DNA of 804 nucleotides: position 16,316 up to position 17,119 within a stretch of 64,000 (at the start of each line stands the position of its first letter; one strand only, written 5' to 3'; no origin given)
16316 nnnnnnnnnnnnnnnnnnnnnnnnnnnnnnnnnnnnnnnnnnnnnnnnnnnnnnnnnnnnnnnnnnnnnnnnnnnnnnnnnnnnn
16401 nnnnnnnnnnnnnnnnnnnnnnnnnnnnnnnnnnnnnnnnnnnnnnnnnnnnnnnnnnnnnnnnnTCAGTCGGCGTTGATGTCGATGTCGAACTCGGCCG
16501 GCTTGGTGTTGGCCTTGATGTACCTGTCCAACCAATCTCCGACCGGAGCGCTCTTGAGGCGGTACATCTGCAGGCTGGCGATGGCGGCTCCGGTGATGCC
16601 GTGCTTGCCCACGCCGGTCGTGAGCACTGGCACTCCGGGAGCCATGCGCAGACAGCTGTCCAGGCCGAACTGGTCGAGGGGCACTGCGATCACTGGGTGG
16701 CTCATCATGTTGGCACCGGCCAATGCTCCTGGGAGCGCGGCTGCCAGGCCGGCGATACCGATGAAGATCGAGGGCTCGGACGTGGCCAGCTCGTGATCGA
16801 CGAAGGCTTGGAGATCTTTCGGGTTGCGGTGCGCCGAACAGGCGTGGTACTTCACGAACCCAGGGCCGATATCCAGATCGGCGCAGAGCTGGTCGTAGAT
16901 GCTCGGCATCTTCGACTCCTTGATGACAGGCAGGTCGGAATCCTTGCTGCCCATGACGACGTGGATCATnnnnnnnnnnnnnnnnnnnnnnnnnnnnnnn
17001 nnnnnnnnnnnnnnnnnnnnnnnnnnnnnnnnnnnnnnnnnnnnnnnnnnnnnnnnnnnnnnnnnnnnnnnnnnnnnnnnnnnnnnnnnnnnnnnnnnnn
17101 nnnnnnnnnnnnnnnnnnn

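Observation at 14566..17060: High-GC island carrying purE-purC (and a GC-elevated histidine phosphatase) just downstream of ssrA, a likely horizontal acquisition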

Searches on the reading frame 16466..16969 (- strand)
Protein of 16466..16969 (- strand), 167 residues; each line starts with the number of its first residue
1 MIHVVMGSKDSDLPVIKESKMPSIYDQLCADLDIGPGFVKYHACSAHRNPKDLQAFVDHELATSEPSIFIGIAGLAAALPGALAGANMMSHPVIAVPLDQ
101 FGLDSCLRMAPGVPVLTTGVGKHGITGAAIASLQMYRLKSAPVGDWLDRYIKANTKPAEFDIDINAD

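Call 5: search_protein_families(library=pfam, proteins=[window:16466-16969:-])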
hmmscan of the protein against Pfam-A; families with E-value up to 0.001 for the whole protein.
window:16466-16969:- (167 aa): 1 family
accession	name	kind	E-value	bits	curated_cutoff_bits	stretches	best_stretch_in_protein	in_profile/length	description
PF00731.26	AIRC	-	4.7e-21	75.3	30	1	2-154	2-145/148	AIR carboxylase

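Call 6: search_protein_families(library=ncbifam, proteins=[window:16466-16969:-], max_evalue=0.01)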
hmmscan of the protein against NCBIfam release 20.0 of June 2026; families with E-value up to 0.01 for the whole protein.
window:16466-16969:- (167 aa): 3 families
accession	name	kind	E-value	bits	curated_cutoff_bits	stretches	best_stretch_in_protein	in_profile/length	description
TIGR01162.1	purE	equivalog_domain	6.9e-20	71.1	149.6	1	2-155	1-145/156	5-(carboxyamino)imidazole ribonucleotide mutase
NF047819.1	ThrnKinDtnkGamma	equivalog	0.0024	16.8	450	1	49-96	195-242/422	D-threonate kinase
NF033503.1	LarB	equivalog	0.0027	17.4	175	1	62-98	129-163/209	nickel pincer cofactor biosynthesis protein LarB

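Call 10: find_homologous_proteins(query=window:16466-16969:-)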
Query window:16466-16969:- (167 aa): 1450 proteins with E <= 0.001 among 3500 candidates; the best 120 are listed.
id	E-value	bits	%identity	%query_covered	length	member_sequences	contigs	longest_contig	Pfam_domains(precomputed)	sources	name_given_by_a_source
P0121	2.1e-104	365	98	100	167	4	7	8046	PF00731.27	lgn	-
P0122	1.5e-86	307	81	99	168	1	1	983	PF00731.27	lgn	-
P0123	8.4e-58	213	62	100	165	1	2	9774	PF00731.27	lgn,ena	-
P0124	2.5e-56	208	60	100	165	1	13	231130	PF00731.27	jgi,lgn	jgi:phosphoribosylaminoimidazole carboxylase PurE protein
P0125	5.0e-55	204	59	100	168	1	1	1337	PF00731.27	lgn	-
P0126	1.6e-54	202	59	100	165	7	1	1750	PF00731.27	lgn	-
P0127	3.1e-45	172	53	99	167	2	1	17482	PF00731.27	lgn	-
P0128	6.9e-36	142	48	98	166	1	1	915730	PF00731.27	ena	-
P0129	2.9e-35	140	47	98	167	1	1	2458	PF00731.27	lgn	-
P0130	4.0e-34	136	51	97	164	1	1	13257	PF00731.27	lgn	-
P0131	9.7e-34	135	45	98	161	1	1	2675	PF00731.27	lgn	-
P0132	1.2e-33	135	50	97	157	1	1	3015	PF00731.27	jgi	jgi:5-(carboxyamino)imidazole ribonucleotide mutase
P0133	1.8e-33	134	48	98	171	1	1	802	PF00731.27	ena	-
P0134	1.9e-33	134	48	98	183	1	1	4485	PF00731.27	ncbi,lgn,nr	ncbi:MAG TPA: AIR carboxylase family protein [Candidatus Dormibacteraeota bacterium]|nr:AIR carboxyl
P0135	2.1e-33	134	46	99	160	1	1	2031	PF00731.27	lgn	-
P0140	5.4e-32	129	45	98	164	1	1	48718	PF00731.27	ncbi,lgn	ncbi:MAG: AIR carboxylase family protein [Patescibacteria group bacterium]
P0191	8.9e-29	119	45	96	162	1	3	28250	PF00731.27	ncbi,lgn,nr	ncbi:AIR carboxylase family protein [Candidatus Saccharibacteria bacterium]|nr:AIR carboxylase famil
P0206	4.0e-28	117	46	97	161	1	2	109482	PF00731.27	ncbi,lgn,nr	ncbi:MAG TPA: AIR carboxylase family protein [Candidatus Binatia bacterium]|nr:AIR carboxylase famil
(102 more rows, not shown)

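Call 15: find_encoding_contigs(protein=P0124, flank=10000, max_places=2)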
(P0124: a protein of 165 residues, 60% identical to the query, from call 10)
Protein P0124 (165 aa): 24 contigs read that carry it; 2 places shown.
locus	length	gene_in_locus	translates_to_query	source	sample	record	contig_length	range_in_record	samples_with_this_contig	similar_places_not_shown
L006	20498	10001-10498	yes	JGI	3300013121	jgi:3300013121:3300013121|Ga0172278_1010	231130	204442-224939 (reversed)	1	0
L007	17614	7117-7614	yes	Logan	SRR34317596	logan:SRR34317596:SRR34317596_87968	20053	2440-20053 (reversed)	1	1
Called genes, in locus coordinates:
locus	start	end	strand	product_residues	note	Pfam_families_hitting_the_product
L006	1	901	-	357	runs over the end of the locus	PF02646:RmuC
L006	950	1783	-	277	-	PF00800:PDT, PF01842:ACT, PF22629:ACT_AHAS_ss (weak)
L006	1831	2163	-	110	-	-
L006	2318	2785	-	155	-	-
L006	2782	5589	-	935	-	PF00580:UvrD-helicase, PF01443:Viral_helicase1 (faint), PF13245:AAA_19, PF13604:AAA_30 (faint), PF21445:ADDB_N (weak), PF13361:UvrD_C, PF13538:UvrD_C_2 (faint), PF12705:PDDEXK_1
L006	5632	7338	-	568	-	PF03485:Arg_tRNA_synt_N, PF00750:tRNA-synt_1d, PF05746:DALR_1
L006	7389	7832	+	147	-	PF01668:SmpB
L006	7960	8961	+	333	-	PF00274:Glycolytic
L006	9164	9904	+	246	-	PF00535:Glycos_transf_2, PF13641:Glyco_tranf_2_3, PF13632:Glyco_trans_2_3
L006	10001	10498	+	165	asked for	PF00731:AIRC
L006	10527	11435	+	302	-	PF01259:SAICAR_synt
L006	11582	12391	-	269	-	PF00300:His_Phos_1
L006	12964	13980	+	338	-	PF13579:Glyco_trans_4_4 (weak), PF13439:Glyco_transf_4, PF20706:GT4-conflict (faint), PF00534:Glycos_transf_1, PF13692:Glyco_trans_1_4, PF13524:Glyco_trans_1_2 (weak)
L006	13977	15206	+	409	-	PF13477:Glyco_trans_4_2 (weak), PF13439:Glyco_transf_4, PF13579:Glyco_trans_4_4, PF20706:GT4-conflict (weak), PF00534:Glycos_transf_1, PF13692:Glyco_trans_1_4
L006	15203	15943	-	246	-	PF13641:Glyco_tranf_2_3, PF00535:Glycos_transf_2, PF10111:Glyco_tranf_2_2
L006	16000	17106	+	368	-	PF06925:MGDG_synth, PF04101:Glyco_tran_28_C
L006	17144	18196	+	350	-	PF16285:DUF4931_N (faint), PF01230:HIT (faint), PF01087:GalP_UDP_transf, PF16268:DUF4921, PF02744:GalP_UDP_tr_C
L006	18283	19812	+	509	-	PF13541:ChlI, PF00493:MCM (faint), PF01078:Mg_chelatase, PF00158:Sigma54_activat (weak), PF07728:AAA_5 (weak), PF13335:Mg_chelatase_C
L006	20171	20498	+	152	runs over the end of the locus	PF14584:DUF4446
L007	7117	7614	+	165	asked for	PF00731:AIRC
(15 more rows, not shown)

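Call 16: find_encoding_contigs(protein=P0128, flank=10000, max_places=2)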
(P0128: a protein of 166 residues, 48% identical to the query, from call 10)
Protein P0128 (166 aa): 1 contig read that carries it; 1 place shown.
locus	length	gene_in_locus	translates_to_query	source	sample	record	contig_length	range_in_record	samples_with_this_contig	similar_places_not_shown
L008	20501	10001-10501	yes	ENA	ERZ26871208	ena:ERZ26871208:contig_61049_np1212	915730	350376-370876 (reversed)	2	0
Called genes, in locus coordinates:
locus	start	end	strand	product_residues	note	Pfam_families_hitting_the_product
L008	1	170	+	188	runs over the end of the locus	PF18915:DUF5667 (faint)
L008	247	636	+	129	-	PF08570:DUF1761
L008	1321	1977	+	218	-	PF01925:TauE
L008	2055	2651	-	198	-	PF01810:LysE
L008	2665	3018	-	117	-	-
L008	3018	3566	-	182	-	PF00300:His_Phos_1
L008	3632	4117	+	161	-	PF13302:Acetyltransf_3 (weak), PF00583:Acetyltransf_1, PF13673:Acetyltransf_10, PF13508:Acetyltransf_7, PF14542:Acetyltransf_CG (weak)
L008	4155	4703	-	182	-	PF01625:PMSR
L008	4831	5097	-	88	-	PF00076:RRM_1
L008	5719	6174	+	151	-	PF08239:SH3_3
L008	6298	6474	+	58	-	-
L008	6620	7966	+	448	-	PF07963:N_methyl (faint), PF17802:SpaA (faint), PF02369:Big_1 (faint), PF13620:CarboxypepD_reg, PF17789:MG4 (faint)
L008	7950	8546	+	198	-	PF07963:N_methyl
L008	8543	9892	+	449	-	-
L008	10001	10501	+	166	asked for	PF00731:AIRC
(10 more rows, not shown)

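Call 17: find_encoding_contigs(protein=P0127, flank=10000, max_places=2)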
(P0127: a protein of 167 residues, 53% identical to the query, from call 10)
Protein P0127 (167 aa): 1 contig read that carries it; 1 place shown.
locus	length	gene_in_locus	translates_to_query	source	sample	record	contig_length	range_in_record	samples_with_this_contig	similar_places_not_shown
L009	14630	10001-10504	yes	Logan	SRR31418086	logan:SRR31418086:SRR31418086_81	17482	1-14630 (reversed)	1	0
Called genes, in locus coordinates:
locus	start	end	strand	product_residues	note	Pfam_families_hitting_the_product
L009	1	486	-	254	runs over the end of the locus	-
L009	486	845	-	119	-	PF04519:Bactofilin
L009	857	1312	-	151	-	PF14584:DUF4446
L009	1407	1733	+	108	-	-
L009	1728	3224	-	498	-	PF13541:ChlI, PF00493:MCM, PF00158:Sigma54_activat, PF01078:Mg_chelatase, PF07726:AAA_3 (faint), PF07728:AAA_5, PF13335:Mg_chelatase_C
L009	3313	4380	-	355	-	PF01087:GalP_UDP_transf, PF01230:HIT (faint), PF16268:DUF4921, PF02744:GalP_UDP_tr_C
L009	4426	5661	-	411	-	PF13439:Glyco_transf_4, PF13477:Glyco_trans_4_2 (weak), PF13579:Glyco_trans_4_4, PF00534:Glycos_transf_1, PF13692:Glyco_trans_1_4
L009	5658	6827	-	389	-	PF13439:Glyco_transf_4, PF13579:Glyco_trans_4_4, PF00534:Glycos_transf_1, PF13692:Glyco_trans_1_4, PF13524:Glyco_trans_1_2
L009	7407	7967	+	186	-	PF07501:G5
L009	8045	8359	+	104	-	-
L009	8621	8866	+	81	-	-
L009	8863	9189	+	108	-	-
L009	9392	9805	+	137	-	-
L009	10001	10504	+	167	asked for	PF00731:AIRC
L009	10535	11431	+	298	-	PF01259:SAICAR_synt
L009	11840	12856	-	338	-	PF00274:Glycolytic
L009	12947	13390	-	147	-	PF01668:SmpB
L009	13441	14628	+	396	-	?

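Call 22: search_solved_structures(query=window:16466-16969:-, show_alignments=3, max_evalue=0.001)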
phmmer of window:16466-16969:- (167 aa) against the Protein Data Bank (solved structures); distinct sequences matched with E-value up to 0.001: 34.
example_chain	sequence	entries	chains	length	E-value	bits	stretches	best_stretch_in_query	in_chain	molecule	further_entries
2ywx_A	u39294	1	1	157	3.8e-14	56.4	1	37-151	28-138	Phosphoribosylaminoimidazole carboxylase catalytic subunit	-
3trh_A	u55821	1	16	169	1.7e-12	51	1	34-147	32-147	Phosphoribosylaminoimidazole carboxylase carboxyltransferase subunit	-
3ors_A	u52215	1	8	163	2.3e-10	44.1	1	25-152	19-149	N5-Carboxyaminoimidazole Ribonucleotide Mutase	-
3kuu_A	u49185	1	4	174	1.9e-08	37.8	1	42-147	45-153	Phosphoribosylaminoimidazole carboxylase catalytic subunit PurE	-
1d7a_A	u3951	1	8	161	2.8e-08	37.3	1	42-155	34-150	PHOSPHORIBOSYLAMINOIMIDAZOLE CARBOXYLASE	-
1qcz_A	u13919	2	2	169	3.1e-08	37.2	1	42-155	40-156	N5-CARBOXYAMINOIMIDAZOLE RIBONUCLEOTIDE MUTASE | Phosphoribosylaminoimidazole carboxylase catalytic subunit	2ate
1xmp_A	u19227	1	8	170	1.4e-07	35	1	42-136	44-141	phosphoribosylaminoimidazole carboxylase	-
4ay3_A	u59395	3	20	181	1.7e-07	34.8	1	42-136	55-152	N5-CARBOXYAMINOIMIDAZOLE RIBONUCLEOTIDE MUTASE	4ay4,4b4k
3lp6_A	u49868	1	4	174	1.9e-07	34.6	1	3-129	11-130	Phosphoribosylaminoimidazole carboxylase catalytic subunit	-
2nsl_A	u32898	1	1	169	2.9e-07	34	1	43-155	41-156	Phosphoribosylaminoimidazole carboxylase catalytic subunit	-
2nsh_A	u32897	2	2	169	4e-07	33.5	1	43-155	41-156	Phosphoribosylaminoimidazole carboxylase catalytic subunit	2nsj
6o55_A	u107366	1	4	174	1.3e-06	31.9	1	42-140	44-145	N5-carboxyaminoimidazole ribonucleotide mutase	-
1o4v_A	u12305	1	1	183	1.6e-06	31.6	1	3-133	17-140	phosphoribosylaminoimidazole mutase PurE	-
3opq_A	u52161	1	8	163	2.2e-06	31.1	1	27-134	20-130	Phosphoribosylaminoimidazole carboxylase,catalytic subunit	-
3oow_A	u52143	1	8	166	2.2e-06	31.1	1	26-134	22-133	Phosphoribosylaminoimidazole carboxylase,catalytic subunit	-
1u11_A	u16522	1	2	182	1.8e-05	28.1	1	43-140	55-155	PurE (N5-carboxyaminoimidazole Ribonucleotide Mutase)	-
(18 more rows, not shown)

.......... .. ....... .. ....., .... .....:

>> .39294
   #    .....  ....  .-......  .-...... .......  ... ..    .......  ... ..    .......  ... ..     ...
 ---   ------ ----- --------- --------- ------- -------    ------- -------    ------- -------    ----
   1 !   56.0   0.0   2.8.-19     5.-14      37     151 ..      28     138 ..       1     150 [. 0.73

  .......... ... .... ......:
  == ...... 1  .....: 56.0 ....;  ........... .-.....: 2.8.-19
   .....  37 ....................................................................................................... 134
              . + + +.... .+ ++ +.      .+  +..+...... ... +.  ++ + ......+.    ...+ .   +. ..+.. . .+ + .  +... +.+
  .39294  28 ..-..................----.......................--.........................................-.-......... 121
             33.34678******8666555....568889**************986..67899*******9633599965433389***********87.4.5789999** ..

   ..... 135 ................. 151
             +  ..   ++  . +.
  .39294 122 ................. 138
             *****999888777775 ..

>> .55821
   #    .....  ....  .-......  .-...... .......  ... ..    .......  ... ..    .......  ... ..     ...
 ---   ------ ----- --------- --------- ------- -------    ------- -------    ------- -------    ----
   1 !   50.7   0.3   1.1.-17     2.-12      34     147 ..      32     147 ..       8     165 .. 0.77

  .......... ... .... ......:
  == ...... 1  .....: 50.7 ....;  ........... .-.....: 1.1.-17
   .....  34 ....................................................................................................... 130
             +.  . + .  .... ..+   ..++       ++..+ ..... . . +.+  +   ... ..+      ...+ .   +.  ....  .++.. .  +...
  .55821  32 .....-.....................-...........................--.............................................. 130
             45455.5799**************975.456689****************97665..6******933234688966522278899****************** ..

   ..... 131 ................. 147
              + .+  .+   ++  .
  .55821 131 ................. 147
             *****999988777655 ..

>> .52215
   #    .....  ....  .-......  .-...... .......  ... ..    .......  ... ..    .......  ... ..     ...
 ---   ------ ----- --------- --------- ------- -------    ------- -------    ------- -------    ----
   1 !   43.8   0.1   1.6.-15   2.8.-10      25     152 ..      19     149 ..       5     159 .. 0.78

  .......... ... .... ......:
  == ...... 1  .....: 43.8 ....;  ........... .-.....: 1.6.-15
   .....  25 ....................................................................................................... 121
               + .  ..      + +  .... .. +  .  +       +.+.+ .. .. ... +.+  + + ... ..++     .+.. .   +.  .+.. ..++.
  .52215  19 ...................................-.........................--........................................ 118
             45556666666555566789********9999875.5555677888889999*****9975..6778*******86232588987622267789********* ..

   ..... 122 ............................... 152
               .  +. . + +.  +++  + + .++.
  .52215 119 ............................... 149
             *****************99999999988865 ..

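Call 33: find_encoding_contigs(protein=P0191, flank=10000, max_places=2)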
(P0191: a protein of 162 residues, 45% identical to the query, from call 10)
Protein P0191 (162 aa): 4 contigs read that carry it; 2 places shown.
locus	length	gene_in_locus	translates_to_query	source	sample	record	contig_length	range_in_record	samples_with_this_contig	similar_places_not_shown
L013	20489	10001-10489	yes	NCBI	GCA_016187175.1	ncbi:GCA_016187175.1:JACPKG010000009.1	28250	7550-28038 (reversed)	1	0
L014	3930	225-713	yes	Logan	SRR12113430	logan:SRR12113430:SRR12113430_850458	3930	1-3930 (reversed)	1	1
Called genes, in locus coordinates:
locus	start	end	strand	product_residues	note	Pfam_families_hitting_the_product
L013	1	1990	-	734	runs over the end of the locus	PF01751:Toprim, PF01131:Topoisom_bac, PF13368:Toprim_C_rpt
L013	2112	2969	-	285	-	PF02481:DNA_processg_A, PF17782:WHD_DprA (weak)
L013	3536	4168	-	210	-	PF01195:Pept_tRNA_hydro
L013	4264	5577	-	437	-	PF00009:GTP_EFTU, PF01926:MMR_HSR1, PF02421:FeoB_N, PF04548:AIG1, PF00350:Dynamin_N (weak), PF01926:MMR_HSR1, PF02421:FeoB_N, PF14714:KH_dom-like, +5 more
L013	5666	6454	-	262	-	PF00072:Response_reg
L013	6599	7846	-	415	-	PF00989:PAS (weak), PF08448:PAS_4 (weak), PF13426:PAS_9 (weak), PF00512:HisKA, PF13581:HATPase_c_2 (faint), PF02518:HATPase_c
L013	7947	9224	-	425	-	PF00817:IMS, PF11799:IMS_C (weak)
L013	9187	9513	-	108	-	-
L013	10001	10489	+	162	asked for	PF00731:AIRC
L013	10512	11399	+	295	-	PF01259:SAICAR_synt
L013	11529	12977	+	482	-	PF00206:Lyase_1, PF10397:ADSL_C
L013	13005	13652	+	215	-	PF00702:Hydrolase, PF13419:HAD_2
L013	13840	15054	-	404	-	PF11258:DUF3048, PF17479:DUF3048_C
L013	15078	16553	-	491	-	PF00749:tRNA-synt_1c, PF19269:Anticodon_2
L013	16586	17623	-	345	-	-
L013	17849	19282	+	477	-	PF08308:PEGA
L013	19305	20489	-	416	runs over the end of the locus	PF04203:Sortase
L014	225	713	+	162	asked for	PF00731:AIRC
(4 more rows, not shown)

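Call 34: find_encoding_contigs(protein=P0140, flank=10000, max_places=2)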
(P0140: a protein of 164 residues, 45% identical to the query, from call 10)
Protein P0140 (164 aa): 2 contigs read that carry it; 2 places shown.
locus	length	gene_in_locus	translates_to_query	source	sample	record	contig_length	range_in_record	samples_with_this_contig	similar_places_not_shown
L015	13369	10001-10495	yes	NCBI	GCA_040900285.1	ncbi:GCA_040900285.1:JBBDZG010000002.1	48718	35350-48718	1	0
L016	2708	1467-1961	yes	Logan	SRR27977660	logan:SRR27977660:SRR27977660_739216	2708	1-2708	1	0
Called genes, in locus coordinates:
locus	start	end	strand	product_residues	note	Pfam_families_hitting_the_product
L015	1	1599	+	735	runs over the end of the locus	PF01138:RNase_PH, PF03725:RNase_PH_C, PF03726:PNPase, PF01138:RNase_PH, PF00013:KH_1, PF00575:S1, PF23459:S1_RRP5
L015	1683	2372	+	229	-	-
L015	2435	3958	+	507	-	-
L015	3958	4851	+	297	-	PF01261:AP_endonuc_2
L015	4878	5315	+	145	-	PF02600:DsbB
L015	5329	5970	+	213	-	PF13098:Thioredoxin_2 (faint), PF13462:Thioredoxin_4, PF01323:DSBA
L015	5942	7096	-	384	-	PF00180:Iso_dh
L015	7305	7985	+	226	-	PF03167:UDG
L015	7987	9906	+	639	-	-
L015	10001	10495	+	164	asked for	PF00731:AIRC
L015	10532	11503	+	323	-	PF01259:SAICAR_synt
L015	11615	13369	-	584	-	?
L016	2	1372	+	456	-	?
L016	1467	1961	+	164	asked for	PF00731:AIRC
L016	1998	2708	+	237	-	?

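Call 48: search_dna_similar(query=window:16466-16969:-, collection=phages, mode=protein, max_rows=10)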
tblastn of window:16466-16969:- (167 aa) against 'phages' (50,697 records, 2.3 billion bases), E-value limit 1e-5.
No match.

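Call 55: search_protein_families(library=pfam, proteins=[L009:9392-9805:+], max_evalue=0.01)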
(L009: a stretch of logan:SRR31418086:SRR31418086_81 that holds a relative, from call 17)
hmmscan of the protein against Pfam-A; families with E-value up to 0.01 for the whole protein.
L009:9392-9805:+ (137 aa): 0 families

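Call 68: find_encoding_contigs(protein=P0206, flank=8000, max_places=1)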
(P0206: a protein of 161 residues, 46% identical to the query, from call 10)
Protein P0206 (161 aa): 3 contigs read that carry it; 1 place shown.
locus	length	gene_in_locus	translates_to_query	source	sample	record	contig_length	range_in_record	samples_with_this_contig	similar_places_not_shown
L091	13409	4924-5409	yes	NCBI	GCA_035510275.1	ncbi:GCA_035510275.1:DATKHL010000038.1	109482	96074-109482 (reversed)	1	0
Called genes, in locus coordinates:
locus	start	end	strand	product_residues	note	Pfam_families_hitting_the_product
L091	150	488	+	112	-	-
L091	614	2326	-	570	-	PF02683:DsbD_TM (faint), PF00578:AhpC-TSA, PF08534:Redoxin, PF13905:Thioredoxin_8 (weak), PF17991:Thioredoxin_10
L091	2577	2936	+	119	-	PF00903:Glyoxalase (weak), PF18029:Glyoxalase_6 (weak)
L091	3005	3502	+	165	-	-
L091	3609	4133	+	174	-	-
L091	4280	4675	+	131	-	-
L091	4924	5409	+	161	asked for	PF00731:AIRC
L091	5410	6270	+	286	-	PF01259:SAICAR_synt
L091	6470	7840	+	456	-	PF00206:Lyase_1, PF08328:ASL_C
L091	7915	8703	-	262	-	PF13578:Methyltransf_24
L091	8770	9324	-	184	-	-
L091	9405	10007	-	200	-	PF00924:MS_channel_2nd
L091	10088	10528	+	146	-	-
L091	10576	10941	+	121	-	PF00903:Glyoxalase, PF22677:Ble-like_N (weak)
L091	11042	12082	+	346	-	PF14200:RicinB_lectin_2 (faint), PF00652:Ricin_B_lectin, PF05257:CHAP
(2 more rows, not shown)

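Call 71: search_protein_families(library=ncbifam, proteins=[L006:10001-10498:+, L013:10001-10489:+], max_evalue=0.001)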
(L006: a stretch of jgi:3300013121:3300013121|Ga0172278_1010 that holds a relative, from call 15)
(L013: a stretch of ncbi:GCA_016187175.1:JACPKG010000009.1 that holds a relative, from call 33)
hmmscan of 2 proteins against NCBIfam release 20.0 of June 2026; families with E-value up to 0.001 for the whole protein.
L006:10001-10498:+ (165 aa): 1 family
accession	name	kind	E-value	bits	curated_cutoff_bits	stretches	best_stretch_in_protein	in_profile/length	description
TIGR01162.1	purE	equivalog_domain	1.2e-24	86.6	149.6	1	3-152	2-144/156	5-(carboxyamino)imidazole ribonucleotide mutase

L013:10001-10489:+ (162 aa): 2 families
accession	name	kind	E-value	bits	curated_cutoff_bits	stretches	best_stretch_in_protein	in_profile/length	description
TIGR01162.1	purE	equivalog_domain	7e-35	119.8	149.6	1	4-131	2-129/156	5-(carboxyamino)imidazole ribonucleotide mutase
NF033503.1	LarB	equivalog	0.0002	21.1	175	1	4-90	83-163/209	nickel pincer cofactor biosynthesis protein LarB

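Call 72: search_protein_families(library=padloc, proteins=[window:16466-16969:-], max_evalue=0.01)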
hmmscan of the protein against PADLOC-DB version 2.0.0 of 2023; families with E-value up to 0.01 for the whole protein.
window:16466-16969:- (167 aa): 0 families

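Call 81: predict_structure(alignment_id=A1)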
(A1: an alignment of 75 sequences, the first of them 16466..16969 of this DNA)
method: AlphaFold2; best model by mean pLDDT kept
length: 167 residues; sequences in the alignment: 75
mean_pLDDT: 93.0   pTM: 0.88
mean pLDDT of the five models: 93.0, 90.9, 90.8, 89.7, 89.2
residues with pLDDT >= 90: 135; 70-90: 30; 50-70: 2; < 50: 0
segments of 3 or more residues with pLDDT < 50: none
pLDDT, mean of each block of 10 residues (from residue 1): 95 96 97 90 96 97 86 89 94 94 85 91 97 95 98 94 87
secondary structure, 60 per line:
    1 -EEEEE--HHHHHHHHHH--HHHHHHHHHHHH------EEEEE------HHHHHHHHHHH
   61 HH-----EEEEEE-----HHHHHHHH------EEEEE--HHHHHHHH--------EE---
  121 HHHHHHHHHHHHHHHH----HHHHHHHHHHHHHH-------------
elements in order: E2-6 H9-18 H21-32 E39-43 H50-62 E68-73 H79-86 E93-97 H100-107 H121-136 H141-154
